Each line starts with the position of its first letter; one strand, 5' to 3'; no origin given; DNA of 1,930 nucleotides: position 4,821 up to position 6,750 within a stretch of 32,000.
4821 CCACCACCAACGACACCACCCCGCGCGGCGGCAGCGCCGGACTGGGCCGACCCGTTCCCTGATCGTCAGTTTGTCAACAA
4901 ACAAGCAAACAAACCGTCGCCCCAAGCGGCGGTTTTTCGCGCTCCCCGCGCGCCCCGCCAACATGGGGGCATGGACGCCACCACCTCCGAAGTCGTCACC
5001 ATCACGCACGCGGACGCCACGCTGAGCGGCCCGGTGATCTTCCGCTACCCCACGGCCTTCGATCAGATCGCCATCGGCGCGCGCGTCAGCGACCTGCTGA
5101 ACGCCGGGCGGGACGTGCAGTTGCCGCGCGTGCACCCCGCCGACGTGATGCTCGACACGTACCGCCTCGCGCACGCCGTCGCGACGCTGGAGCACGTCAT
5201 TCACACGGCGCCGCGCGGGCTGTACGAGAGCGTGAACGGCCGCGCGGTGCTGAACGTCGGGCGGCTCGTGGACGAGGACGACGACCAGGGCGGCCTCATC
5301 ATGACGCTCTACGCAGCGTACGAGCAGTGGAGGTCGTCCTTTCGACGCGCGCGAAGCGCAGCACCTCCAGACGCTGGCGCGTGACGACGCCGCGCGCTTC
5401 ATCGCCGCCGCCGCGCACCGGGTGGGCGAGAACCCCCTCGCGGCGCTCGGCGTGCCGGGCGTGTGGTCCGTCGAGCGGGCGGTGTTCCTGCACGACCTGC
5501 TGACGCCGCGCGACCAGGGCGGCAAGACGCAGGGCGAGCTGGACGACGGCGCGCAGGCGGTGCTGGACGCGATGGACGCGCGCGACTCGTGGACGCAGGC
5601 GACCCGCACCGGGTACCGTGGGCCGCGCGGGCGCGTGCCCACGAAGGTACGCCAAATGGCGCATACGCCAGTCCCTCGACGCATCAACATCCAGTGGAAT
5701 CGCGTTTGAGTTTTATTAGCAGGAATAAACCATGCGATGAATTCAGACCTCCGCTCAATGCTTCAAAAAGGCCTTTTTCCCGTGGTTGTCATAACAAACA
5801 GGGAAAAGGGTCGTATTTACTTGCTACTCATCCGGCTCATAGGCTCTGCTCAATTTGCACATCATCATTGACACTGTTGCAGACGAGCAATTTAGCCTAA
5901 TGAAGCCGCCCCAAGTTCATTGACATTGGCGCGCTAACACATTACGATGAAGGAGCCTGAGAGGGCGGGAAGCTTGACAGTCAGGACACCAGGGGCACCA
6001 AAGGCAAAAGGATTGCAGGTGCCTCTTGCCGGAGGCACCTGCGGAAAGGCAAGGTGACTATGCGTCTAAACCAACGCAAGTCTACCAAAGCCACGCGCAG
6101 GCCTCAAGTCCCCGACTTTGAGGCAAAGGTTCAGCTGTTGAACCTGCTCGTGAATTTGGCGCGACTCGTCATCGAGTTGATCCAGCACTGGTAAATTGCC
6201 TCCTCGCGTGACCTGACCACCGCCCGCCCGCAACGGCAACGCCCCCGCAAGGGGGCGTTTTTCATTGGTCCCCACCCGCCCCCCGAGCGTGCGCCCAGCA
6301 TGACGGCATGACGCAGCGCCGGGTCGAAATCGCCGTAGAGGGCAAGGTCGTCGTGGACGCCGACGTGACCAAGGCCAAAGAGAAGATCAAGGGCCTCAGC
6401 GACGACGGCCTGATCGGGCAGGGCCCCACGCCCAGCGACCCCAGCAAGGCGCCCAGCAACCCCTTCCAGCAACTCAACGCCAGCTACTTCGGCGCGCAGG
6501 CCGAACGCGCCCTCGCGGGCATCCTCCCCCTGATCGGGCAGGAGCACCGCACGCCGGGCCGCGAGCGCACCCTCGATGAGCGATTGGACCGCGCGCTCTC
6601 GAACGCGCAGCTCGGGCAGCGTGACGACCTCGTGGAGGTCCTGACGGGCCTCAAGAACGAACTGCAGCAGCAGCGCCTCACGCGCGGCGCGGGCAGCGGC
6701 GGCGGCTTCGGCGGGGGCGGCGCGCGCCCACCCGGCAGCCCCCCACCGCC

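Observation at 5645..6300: Low-GC promoter / hairpin / mini-ORF / terminator cassette wedged between the tail chaperone and tape measure genes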

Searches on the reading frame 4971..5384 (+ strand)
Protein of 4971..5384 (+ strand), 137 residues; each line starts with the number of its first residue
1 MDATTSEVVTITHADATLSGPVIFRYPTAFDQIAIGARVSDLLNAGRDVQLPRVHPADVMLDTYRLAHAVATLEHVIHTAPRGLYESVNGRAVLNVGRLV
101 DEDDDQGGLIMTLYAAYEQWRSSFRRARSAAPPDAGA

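Call 8: search_protein_families(library=pfam, proteins=[window:4971-5384:+], max_evalue=0.01)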
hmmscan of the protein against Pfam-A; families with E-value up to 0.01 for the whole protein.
window:4971-5384:+ (137 aa): 1 family
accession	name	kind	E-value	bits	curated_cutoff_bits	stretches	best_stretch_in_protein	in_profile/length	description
PF23270.1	HAD_RAM2_N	-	0.0092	16.1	27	0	34-86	79-130/220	Glycerol-3-phosphate acyltransferase RAM2-like, HAD-like domain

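Call 9: search_protein_families(library=phrogs, proteins=[window:4971-5384:+], max_evalue=0.01)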
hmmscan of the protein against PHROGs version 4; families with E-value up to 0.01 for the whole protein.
window:4971-5384:+ (137 aa): 2 families
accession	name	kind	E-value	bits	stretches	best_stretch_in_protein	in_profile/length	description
phrog_25000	-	tail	0.00013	22.6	1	9-127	28-121/230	tail assembly chaperone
phrog_1038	-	tail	0.00053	20.9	0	22-125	62-142/143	tail assembly chaperone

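Call 12: find_encoding_contigs(protein=window:4971-5384:+, flank=10000, max_places=10)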
Protein window:4971-5384:+ (137 aa): no gene with exactly this product is on record in the collection.

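Call 14: find_related_loci(query=window:4971-5384:+, collection=genome_contigs, flank=6000)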
Query window:4971-5384:+ (137 aa) in genome_contigs; peptide patterns used: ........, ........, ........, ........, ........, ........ (x = any residue, [..] = any of these).
134 stretches matched a pattern, but none encodes a relative of the query by tblastn (E <= 1e-3).

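Call 15: find_related_loci(query=window:4971-5384:+, collection=viral_contigs, flank=6000)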
Query window:4971-5384:+ (137 aa) in viral_contigs; peptide patterns used: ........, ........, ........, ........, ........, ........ (x = any residue, [..] = any of these).
10 stretches matched a pattern, but none encodes a relative of the query by tblastn (E <= 1e-3).

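Call 16: find_homologous_proteins(query=window:4971-5384:+, max_evalue=0.001)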
Query window:4971-5384:+ (137 aa): 2 proteins with E <= 0.001 among 45 candidates.
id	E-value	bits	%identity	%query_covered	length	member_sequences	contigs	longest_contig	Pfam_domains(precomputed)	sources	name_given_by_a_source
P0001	1.0e-83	296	100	100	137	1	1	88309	-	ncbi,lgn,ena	-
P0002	3.1e-38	149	62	89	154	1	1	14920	-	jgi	-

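Call 17: find_encoding_contigs(protein=P0001, flank=10000, max_places=6)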
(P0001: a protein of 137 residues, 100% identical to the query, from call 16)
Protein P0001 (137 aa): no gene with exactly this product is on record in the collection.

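Call 18: find_encoding_contigs(protein=P0002, flank=10000, max_places=6)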
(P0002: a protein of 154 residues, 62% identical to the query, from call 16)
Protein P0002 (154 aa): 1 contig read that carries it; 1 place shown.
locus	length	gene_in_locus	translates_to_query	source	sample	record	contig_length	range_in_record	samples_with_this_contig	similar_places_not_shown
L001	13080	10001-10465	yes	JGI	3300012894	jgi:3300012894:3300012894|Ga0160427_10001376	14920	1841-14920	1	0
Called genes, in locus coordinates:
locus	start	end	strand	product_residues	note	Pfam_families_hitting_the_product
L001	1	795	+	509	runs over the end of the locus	PF00580:UvrD-helicase, PF13245:AAA_19, PF13401:AAA_22 (faint), PF13604:AAA_30 (faint), PF01443:Viral_helicase1 (faint), PF13361:UvrD_C, PF13538:UvrD_C_2 (weak)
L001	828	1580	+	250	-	-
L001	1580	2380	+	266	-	-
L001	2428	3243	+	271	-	PF02086:MethyltransfD12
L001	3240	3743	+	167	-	-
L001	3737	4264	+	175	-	-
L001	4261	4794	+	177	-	-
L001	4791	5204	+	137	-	PF19800:DUF6283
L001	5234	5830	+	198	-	PF17720:RLIG1 (weak)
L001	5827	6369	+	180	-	-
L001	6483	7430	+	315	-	-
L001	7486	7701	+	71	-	-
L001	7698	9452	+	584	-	-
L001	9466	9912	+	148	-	PF26461:Phi812_tail_tube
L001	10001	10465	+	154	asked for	-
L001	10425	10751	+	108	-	-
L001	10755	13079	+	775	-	?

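Call 22: find_encoding_contigs(protein=P0003, flank=10000, max_places=6)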
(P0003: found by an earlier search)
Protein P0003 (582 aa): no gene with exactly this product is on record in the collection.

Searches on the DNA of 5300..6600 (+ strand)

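Call 5: search_rna_families(source=window, start=5300, end=6600, threshold=evalue, max_evalue=10, show_alignments=3)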
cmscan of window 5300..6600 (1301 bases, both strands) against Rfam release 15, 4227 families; matches with E-value up to 10: 4.
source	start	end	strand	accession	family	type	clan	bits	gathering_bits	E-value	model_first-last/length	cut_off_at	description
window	6235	6269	+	RF00489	ctRNA_p42d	Gene; antisense;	-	17.5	50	1.5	1-46/46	no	ctRNA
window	5772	5810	+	RF03658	mir-2300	Gene; miRNA;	-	16.2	90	5.7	1-74/74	no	mir-2300 microRNA precursor family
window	6192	6258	+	RF02236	asX2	Gene; sRNA;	-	15.4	70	5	1-87/87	no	Xanthomonas sRNA asX2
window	6041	6142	+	RF02046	Sphinx_1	Gene; lncRNA;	-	14.2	34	9.2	1-100/100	no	Sphinx_ conserved region 1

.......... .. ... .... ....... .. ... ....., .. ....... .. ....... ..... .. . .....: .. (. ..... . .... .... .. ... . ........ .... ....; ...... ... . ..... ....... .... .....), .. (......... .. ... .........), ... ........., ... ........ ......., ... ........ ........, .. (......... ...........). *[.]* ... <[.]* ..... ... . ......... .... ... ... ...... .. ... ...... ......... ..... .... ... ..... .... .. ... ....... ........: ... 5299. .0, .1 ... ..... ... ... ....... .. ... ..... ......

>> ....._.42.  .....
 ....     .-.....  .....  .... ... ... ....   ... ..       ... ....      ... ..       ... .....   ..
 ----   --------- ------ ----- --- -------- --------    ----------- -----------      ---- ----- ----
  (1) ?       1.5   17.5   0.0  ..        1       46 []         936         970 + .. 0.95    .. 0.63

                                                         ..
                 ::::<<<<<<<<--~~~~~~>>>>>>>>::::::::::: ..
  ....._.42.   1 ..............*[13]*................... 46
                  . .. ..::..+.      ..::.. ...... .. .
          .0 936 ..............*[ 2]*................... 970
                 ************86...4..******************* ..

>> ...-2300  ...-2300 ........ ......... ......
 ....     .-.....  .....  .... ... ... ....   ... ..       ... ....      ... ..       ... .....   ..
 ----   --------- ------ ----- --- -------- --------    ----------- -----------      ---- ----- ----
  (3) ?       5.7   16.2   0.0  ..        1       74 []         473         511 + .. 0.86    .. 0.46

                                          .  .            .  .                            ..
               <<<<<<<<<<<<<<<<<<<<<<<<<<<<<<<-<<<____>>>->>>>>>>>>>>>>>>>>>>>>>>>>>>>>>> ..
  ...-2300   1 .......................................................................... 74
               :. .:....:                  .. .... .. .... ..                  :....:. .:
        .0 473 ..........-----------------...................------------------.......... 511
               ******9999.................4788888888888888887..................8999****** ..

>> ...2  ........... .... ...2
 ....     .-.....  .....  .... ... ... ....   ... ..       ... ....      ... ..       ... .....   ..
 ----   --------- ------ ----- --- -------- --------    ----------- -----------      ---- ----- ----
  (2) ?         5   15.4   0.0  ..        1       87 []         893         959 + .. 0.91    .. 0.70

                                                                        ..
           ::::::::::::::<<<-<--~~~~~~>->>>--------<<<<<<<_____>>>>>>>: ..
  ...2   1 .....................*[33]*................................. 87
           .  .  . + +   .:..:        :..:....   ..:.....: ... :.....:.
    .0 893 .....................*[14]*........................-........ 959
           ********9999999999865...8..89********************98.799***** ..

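Call 10: search_dna_similar(query=window:5600-6320:+, collection=phages, mode=distant, max_evalue=0.01)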
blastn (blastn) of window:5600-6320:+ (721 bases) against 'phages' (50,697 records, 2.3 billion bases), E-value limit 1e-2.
No match.

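Call 39: search_dna_similar(query=window:5660-6270:+, collection=plasmids, mode=distant, max_evalue=0.1)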
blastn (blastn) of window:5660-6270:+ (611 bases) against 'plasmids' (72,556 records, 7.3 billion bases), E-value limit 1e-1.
No match.

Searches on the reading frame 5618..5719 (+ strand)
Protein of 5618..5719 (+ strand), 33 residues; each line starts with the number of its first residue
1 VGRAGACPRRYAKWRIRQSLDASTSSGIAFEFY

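Call 55: search_protein_families(library=phrogs, proteins=[window:5618-5719:+], max_evalue=5)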
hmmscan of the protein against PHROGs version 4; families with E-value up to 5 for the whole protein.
window:5618-5719:+ (33 aa): 1 family
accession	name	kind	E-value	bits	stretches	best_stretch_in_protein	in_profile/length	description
phrog_17601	-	unknown function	0.25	12.6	1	5-31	16-42/66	-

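Call 56: search_protein_families(library=ncbifam, proteins=[window:5618-5719:+], max_evalue=5)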
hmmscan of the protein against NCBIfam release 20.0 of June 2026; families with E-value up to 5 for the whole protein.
window:5618-5719:+ (33 aa): 0 families

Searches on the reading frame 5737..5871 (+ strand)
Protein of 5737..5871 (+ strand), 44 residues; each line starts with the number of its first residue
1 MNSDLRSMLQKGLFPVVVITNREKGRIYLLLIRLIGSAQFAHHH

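Call 8: search_protein_families(library=pfam, proteins=[window:5737-5871:+], max_evalue=0.01)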
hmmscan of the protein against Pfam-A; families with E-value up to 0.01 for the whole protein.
window:5737-5871:+ (44 aa): 0 families

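Call 9: search_protein_families(library=phrogs, proteins=[window:5737-5871:+], max_evalue=0.01)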
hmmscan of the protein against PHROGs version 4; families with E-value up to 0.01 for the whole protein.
window:5737-5871:+ (44 aa): 0 families

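Call 55: search_protein_families(library=phrogs, proteins=[window:5737-5871:+], max_evalue=5)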
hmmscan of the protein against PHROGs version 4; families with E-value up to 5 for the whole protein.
window:5737-5871:+ (44 aa): 0 families

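Call 56: search_protein_families(library=ncbifam, proteins=[window:5737-5871:+], max_evalue=5)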
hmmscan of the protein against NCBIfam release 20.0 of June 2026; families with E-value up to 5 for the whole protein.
window:5737-5871:+ (44 aa): 0 families

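Call 94: search_protein_families(library=pfam, proteins=[window:5737-5871:+], max_evalue=10)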
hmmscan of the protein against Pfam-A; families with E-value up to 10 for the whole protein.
window:5737-5871:+ (44 aa): 0 families

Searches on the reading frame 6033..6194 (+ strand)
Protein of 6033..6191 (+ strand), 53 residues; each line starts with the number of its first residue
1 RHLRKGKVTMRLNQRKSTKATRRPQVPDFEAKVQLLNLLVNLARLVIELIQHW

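Call 8: search_protein_families(library=pfam, proteins=[window:6054-6194:+], max_evalue=0.01)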
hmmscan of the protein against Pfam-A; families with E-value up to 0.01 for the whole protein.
window:6054-6194:+ (46 aa): 0 families

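Call 9: search_protein_families(library=phrogs, proteins=[window:6054-6194:+], max_evalue=0.01)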
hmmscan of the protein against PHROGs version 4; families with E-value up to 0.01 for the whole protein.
window:6054-6194:+ (46 aa): 0 families

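Call 13: find_encoding_contigs(protein=window:6054-6194:+, flank=10000, max_places=10)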
Protein window:6054-6194:+ (46 aa): no gene with exactly this product is on record in the collection.

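Call 40: list_cluster_members(proteins=[window:6054-6194:+, window:6060-6194:+, window:5737-5871:+, window:5947-6057:+, window:6066-6275:-, window:5422-5709:+, window:5463-5900:+, window:5981-6094:-, window:5934-6038:-, window:4346-4882:+])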
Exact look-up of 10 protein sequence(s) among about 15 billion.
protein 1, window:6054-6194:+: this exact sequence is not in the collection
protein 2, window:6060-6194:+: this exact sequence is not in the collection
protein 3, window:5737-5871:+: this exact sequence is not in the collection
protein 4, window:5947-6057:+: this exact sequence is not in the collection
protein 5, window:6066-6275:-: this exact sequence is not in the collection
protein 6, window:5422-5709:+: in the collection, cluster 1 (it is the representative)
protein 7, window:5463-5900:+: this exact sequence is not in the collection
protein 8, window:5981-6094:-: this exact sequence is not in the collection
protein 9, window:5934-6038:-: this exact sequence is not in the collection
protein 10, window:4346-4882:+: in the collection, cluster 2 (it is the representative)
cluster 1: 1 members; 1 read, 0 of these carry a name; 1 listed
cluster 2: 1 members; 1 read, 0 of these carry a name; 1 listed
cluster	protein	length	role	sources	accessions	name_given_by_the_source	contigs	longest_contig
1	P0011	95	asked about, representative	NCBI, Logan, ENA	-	-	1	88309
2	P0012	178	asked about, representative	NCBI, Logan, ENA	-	-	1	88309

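Call 45: search_protein_families(library=padloc, proteins=[window:6060-6194:+], max_evalue=0.01)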
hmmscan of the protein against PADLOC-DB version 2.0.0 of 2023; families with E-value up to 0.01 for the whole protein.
window:6060-6194:+ (44 aa): 0 families

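Call 48: find_related_loci(query=window:6033-6191:+, collection=viral_contigs, flank=3000)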
Query window:6033-6191:+ (53 aa) in viral_contigs; peptide patterns used: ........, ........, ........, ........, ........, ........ (x = any residue, [..] = any of these).
224 stretches matched a pattern, but none encodes a relative of the query by tblastn (E <= 1e-3).

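Call 50: search_protein_representatives(protein=window:6060-6194:+)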
Query: 44 residues. Proteins with E-value up to 0.001 (for the whole library): 0; up to 1e-10: 0; up to 1e-30: 0. The best 0 are listed.

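Call 55: search_protein_families(library=phrogs, proteins=[window:6060-6194:+], max_evalue=5)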
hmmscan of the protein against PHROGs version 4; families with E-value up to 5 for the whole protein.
window:6060-6194:+ (44 aa): 0 families

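Call 56: search_protein_families(library=ncbifam, proteins=[window:6060-6194:+], max_evalue=5)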
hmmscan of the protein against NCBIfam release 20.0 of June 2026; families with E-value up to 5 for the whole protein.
window:6060-6194:+ (44 aa): 0 families

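Call 57: find_related_loci(query=window:6033-6191:+, collection=metagenome_contigs, flank=3000)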
Query window:6033-6191:+ (53 aa) in metagenome_contigs; peptide patterns used: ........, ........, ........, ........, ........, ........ (x = any residue, [..] = any of these).
600 stretches matched a pattern, but none encodes a relative of the query by tblastn (E <= 1e-3).

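Call 82: predict_structure(protein=window:6060-6194:+)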
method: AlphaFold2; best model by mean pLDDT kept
length: 44 residues; sequences in the alignment: 1
mean_pLDDT: 77.8   pTM: 0.40
mean pLDDT of the five models: 77.8, 77.0, 76.5, 75.5, 74.5
residues with pLDDT >= 90: 17; 70-90: 10; 50-70: 17; < 50: 0
segments of 3 or more residues with pLDDT < 50: none
pLDDT, mean of each block of 10 residues (from residue 1): 63 57 91 96 89
secondary structure, 60 per line:
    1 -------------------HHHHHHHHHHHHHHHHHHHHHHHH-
elements in order: H20-43

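Call 85: find_homologous_proteins(query=window:6060-6194:+, max_evalue=10)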
Query window:6060-6194:+: no candidate shares three 5-residue words with the query. No homologue found.

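Call 94: search_protein_families(library=pfam, proteins=[window:6060-6194:+], max_evalue=10)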
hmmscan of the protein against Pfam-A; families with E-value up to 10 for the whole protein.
window:6060-6194:+ (44 aa): 0 families

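Call 96: search_dna_similar(query=window:6060-6191:+, collection=phages, mode=protein, max_evalue=1)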
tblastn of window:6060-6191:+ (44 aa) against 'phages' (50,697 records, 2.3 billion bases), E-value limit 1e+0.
No match.

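Call 97: search_dna_similar(query=window:6060-6191:+, collection=plasmids, mode=protein, max_evalue=1)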
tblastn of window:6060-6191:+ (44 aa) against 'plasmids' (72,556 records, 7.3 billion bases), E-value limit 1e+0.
No match.

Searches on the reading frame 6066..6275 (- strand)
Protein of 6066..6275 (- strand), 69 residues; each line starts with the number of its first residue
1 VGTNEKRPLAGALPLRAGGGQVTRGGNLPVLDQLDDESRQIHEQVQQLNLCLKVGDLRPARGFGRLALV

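Call 55: search_protein_families(library=phrogs, proteins=[window:6066-6275:-], max_evalue=5)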
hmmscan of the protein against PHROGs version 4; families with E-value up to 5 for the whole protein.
window:6066-6275:- (69 aa): 0 families

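Call 56: search_protein_families(library=ncbifam, proteins=[window:6066-6275:-], max_evalue=5)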
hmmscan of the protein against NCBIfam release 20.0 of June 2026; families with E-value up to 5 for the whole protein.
window:6066-6275:- (69 aa): 0 families

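Call 94: search_protein_families(library=pfam, proteins=[window:6066-6275:-], max_evalue=10)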
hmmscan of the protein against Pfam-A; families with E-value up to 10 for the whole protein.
window:6066-6275:- (69 aa): 1 family
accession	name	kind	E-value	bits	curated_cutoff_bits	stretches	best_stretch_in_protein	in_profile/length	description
PF19491.4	DUF6026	-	0.15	12.4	26.6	1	31-53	22-44/51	Family of unknown function (DUF6026)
